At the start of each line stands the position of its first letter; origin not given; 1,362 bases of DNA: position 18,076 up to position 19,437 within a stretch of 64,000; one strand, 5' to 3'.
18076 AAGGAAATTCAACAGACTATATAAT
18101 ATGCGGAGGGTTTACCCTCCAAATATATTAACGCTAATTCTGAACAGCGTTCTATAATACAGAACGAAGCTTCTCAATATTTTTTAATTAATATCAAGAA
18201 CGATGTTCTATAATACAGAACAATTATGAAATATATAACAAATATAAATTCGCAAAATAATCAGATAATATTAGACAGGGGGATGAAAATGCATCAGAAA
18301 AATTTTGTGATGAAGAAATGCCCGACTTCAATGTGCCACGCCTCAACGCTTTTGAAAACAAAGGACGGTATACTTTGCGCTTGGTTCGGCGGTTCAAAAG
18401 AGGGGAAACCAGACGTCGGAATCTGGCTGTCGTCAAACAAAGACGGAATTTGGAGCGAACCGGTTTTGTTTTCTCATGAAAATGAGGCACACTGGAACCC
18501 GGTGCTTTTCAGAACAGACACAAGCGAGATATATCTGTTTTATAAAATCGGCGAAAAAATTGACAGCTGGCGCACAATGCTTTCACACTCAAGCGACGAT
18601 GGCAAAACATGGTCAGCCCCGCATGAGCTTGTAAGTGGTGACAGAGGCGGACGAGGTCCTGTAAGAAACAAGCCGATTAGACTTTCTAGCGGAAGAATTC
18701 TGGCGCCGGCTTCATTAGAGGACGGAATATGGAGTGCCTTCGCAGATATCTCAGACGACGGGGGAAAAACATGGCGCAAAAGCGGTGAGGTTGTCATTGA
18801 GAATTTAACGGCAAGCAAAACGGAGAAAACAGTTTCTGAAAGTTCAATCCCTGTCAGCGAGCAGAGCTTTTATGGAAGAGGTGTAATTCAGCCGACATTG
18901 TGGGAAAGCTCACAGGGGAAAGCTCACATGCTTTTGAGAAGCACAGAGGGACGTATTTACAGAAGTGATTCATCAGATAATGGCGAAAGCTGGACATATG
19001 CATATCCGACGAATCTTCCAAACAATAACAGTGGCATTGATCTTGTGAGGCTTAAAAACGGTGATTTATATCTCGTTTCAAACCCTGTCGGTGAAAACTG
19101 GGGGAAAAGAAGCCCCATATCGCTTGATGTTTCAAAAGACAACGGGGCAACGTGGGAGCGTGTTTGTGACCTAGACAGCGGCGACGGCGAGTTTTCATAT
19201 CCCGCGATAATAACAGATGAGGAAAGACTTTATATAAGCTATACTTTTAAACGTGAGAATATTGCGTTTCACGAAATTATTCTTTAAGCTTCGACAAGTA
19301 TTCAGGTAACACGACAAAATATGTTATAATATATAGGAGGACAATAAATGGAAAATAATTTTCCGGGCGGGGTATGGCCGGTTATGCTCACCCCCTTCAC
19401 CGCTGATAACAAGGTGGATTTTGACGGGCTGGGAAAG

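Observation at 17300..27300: IclR-regulated ten-gene cluster whose enzyme set fits catabolism of a 3-deoxy-2-ulosonic acid (KDO-type), imported by a TctCBA transporter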

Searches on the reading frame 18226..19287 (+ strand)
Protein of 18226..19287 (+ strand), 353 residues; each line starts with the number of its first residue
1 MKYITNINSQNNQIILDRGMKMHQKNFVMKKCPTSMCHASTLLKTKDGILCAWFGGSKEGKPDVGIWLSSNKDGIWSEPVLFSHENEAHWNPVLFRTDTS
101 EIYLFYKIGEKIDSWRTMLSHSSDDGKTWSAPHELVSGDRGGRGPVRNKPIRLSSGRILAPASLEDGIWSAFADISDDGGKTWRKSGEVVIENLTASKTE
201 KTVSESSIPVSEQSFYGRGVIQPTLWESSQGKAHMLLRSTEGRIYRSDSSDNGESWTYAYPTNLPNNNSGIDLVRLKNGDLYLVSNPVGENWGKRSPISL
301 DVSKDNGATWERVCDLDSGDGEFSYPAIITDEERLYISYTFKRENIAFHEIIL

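Call 3: search_protein_families(library=pfam, proteins=[window:18226-19287:+])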
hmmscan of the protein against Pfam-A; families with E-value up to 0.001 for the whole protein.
window:18226-19287:+ (353 aa): 4 families
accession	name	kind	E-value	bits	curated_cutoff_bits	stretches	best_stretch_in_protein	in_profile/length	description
PF13088.12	BNR_2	-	4.7e-76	256.2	31.4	1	49-337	3-277/277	BNR repeat-like domain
PF13859.12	BNR_3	-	2.2e-06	27.8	27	1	57-288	23-251/308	BNR repeat-like domain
PF02012.26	BNR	-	4.8e-06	26.2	27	0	175-185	2-12/12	BNR/Asp-box repeat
PF24316.1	Tli3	-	1.8e-05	25.5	27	0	168-215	81-125/129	T6SS Tli3 immunity protein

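Call 4: search_protein_families(library=ncbifam, proteins=[window:18226-19287:+])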
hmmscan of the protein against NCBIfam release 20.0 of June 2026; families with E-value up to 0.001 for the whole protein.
window:18226-19287:+ (353 aa): 0 families

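Call 5: search_solved_structures(query=window:18226-19287:+, max_evalue=0.01, show_alignments=2)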
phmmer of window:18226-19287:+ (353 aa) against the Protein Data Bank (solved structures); distinct sequences matched with E-value up to 0.01: 28.
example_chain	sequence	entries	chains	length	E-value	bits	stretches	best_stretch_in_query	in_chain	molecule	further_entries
2ya4_A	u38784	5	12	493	6.5e-06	28.7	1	118-327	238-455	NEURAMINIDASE A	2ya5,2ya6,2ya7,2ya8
5kky_A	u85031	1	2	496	6.7e-06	28.7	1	118-327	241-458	Sialidase A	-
6qzh_A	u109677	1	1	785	9.7e-06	28.2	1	118-327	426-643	C-C chemokine receptor type 7,Sialidase A,C-C chemokine receptor type 7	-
9k6l_R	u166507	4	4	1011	1.9e-05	27.2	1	118-326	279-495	exo-alpha-sialidase,Taste receptor type 2 member 16,LgBiT | Fusion protein 1,exo-alpha-sialidase,Taste receptor type 2 member 16,Fusion protein 2,exo- | Fusion 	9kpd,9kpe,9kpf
2w20_A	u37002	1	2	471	2.5e-05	26.8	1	118-327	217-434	SIALIDASE A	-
3h71_A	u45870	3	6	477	2.6e-05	26.8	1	118-327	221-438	Sialidase A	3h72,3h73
7a54_A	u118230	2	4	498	2.6e-05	26.8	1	118-327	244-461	Sialidase A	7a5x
2vvz_A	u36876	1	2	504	3.2e-05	26.5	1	118-327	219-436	SIALIDASE A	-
4bbw_A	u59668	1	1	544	0.00013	24.5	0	117-348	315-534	SIALIDASE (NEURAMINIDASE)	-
4q6k_A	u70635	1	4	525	0.00024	23.6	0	116-348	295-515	BNR/Asp-box repeat protein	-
6myv_A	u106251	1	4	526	0.00046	22.7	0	117-348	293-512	Sialidase26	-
6mrv_B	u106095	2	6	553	0.00059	22.3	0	116-348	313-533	Sialidase26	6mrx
2w38_A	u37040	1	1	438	0.00088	21.7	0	121-195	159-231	SIALIDASE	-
3h6j_A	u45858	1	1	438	0.00088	21.7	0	121-195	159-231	Neuraminidase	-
9db6_A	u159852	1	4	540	0.001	21.5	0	116-194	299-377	BNR/Asp-box repeat protein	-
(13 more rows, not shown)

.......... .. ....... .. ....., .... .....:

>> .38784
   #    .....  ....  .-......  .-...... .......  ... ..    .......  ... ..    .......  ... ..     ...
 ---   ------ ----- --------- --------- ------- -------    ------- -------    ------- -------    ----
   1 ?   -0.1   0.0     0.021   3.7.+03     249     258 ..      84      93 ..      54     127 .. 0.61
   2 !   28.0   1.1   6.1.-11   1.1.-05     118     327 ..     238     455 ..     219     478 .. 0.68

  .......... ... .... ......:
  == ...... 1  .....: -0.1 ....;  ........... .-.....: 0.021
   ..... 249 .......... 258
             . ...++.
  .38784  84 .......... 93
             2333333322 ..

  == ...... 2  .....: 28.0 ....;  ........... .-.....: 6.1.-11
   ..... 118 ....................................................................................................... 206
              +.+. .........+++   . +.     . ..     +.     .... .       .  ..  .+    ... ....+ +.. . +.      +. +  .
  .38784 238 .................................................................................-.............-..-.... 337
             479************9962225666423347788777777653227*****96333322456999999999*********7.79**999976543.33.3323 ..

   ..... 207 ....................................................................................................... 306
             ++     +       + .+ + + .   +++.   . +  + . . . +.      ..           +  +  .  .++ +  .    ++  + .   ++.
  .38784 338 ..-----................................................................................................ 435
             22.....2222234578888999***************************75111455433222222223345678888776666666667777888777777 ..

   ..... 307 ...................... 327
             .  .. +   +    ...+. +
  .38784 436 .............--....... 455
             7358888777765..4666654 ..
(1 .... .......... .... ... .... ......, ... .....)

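Call 26: find_homologous_proteins(query=window:18286-19287:+, max_evalue=0.00001)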
Query window:18286-19287:+ (333 aa): 7061 proteins with E <= 0.00001 among 8000 candidates; the best 120 are listed.
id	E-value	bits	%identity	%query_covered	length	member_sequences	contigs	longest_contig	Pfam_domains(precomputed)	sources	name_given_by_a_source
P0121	3.2e-227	771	100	100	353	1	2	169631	PF13859.13,PF24316.2,PF02012.27,PF13088.13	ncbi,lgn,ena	-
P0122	8.1e-168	576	75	99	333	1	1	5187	PF13859.13,PF13088.13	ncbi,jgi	ncbi:MAG: sialidase family protein [Oscillospiraceae bacterium]|jgi:predicted neuraminidase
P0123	3.5e-144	498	66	99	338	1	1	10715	PF13088.13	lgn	-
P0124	1.1e-143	497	65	98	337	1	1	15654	PF13088.13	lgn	-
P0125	8.0e-142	491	65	98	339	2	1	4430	PF13859.13,PF24316.2,PF15902.13,PF13088.13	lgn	-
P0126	2.1e-139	483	64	98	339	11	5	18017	PF13859.13,PF24316.2,PF02012.27,PF15902.13,PF13088.13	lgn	-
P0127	3.0e-139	482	64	98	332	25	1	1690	PF13859.13,PF24316.2,PF02012.27,PF15902.13,PF13088.13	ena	-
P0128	7.4e-139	481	64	98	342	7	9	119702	PF02012.27,PF13088.13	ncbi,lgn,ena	-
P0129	1.1e-137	477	65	98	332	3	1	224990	PF02012.27,PF13088.13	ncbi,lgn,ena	-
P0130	4.6e-137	475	63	98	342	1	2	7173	PF13088.13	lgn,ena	-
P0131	1.2e-136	474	64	97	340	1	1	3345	PF13088.13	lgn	-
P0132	2.6e-135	469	62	98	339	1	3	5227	PF13088.13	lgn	-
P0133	2.9e-135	469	64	97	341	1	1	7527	PF13088.13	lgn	-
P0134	3.1e-135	469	64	98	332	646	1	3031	PF24316.2,PF02012.27,PF15902.13,PF13088.13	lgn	-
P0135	4.6e-135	468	65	97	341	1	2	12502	PF02012.27,PF15902.13,PF13088.13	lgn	-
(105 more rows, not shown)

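Call 37: predict_structure(alignment_id=A2)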
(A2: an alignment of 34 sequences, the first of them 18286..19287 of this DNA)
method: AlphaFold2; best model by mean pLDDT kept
length: 333 residues; sequences in the alignment: 34
mean_pLDDT: 89.2   pTM: 0.90
mean pLDDT of the five models: 89.2, 88.8, 87.8, 87.6, 87.6
residues with pLDDT >= 90: 224; 70-90: 85; 50-70: 24; < 50: 0
segments of 3 or more residues with pLDDT < 50: none
pLDDT, mean of each block of 10 residues (from residue 1): 85 94 95 93 95 95 88 93 93 90 95 90 79 97 84 94 93 74 69 71 93 92 91 96 86 96 85 74 96 89 91 96 95 94
secondary structure, 60 per line:
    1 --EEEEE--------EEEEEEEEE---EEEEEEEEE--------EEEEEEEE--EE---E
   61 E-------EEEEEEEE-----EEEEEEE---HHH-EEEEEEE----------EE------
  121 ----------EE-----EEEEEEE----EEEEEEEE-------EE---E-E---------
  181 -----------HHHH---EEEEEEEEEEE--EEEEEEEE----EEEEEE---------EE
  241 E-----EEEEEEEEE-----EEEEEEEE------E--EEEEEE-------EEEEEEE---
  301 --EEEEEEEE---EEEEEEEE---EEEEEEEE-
elements in order: E3-7 E16-24 E28-36 E45-52 E69-76 E82-88 E96-102 E138-144 E149-156 H192-195 E199-209 E212-219 E224-229 E239-241 E247-255 E261-268 E278-283 E291-297 E303-310 E314-321 E325-332

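Call 39: fold_search(model_id=the predicted structure, library=pdb)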
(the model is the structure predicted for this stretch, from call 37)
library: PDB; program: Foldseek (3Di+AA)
matches with E <= 10: 1381; with E <= 0.001: 662
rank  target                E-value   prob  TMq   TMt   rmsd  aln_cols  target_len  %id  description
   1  6myv_C                1.6e-14  1.00  0.75  0.49   3.4       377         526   19  Sialidase26 co-crystallized with DANA-Gc (released 2019-10-02)
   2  4q6k_A                1.6e-14  1.00  0.75  0.49   3.4       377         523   18  Crystal structure of a putative neuraminidase (BACCAC_01090) from Bacteroides caccae ATCC 43185 at 1.90 A resolution ( (released 2014-10-01)
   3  2w20_A                1.7e-14  1.00  0.72  0.53   7.7       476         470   15  Structure of the catalytic domain of the native NanA sialidase from Streptococcus pneumoniae (released 2008-12-23)
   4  8t26                  2.8e-14  1.00  0.75  0.51   4.0       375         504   17  Crystal Structure of Porphyromonas gingivalis Sialidase (PG_0352) D219A mutant bound to 3'-Sialyllactose (only Neu5Ac vi (released 2023-10-04)
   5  5hx0_B                3.2e-14  1.00  0.74  0.69   5.1       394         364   17  Crystal structure of unknown function protein Dfer_1899 fromDyadobacter fermentans DSM 18053 (released 2016-02-17)
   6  8t1y                  4.7e-14  1.00  0.75  0.52   4.0       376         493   18  Crystal Structure of Porphyromonas gingivalis Sialidase (PG_0352) Bound to Neu5Ac2en (DANA) (released 2023-10-04)
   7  8feb                  5.0e-14  1.00  0.75  0.52   4.0       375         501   18  Crystal Structure of Porphyromonas gingivalis Sialidase (PG_0352) (released 2023-10-04)
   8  8t1z                  6.0e-14  1.00  0.75  0.51   4.0       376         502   17  Crystal Structure of Porphyromonas gingivalis Sialidase (PG_0352) Bound to Neu5Ac (NANA) (released 2023-10-04)
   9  8gn6_A                6.0e-14  1.00  0.75  0.52   4.8       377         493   17  Crystallization of Sialidase from Porphyromonas gingivalis (released 2023-04-19)
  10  1mz6                  8.5e-14  1.00  0.73  0.41   5.2       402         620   14  Trypanosoma rangeli sialidase in complex with the inhibitor DANA (released 2002-10-16)
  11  6mnj_A                8.5e-14  1.00  0.71  0.48   4.2       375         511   16  Hadza microbial sialidase Hz136 (released 2019-10-02)
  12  6mrv_A                8.9e-14  1.00  0.74  0.48   3.6       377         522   18  Sialidase26 co-crystallized with DANA (released 2019-10-02)
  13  2vvz_A                8.9e-14  1.00  0.72  0.53   7.4       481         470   15  Structure of the catalytic domain of Streptococcus pneumoniae sialidase NanA (released 2008-06-24)
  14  2ya4_A                1.0e-13  1.00  0.72  0.53   7.2       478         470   15  Crystal structure of Streptococcus pneumoniae NanA (TIGR4) (released 2011-04-27)
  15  4nc5                  1.1e-13  1.00  0.74  0.70   4.1       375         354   15  Human sialidase 2 in complex with 2,3-difluorosialic acid (covalent intermediate) (released 2013-11-06)
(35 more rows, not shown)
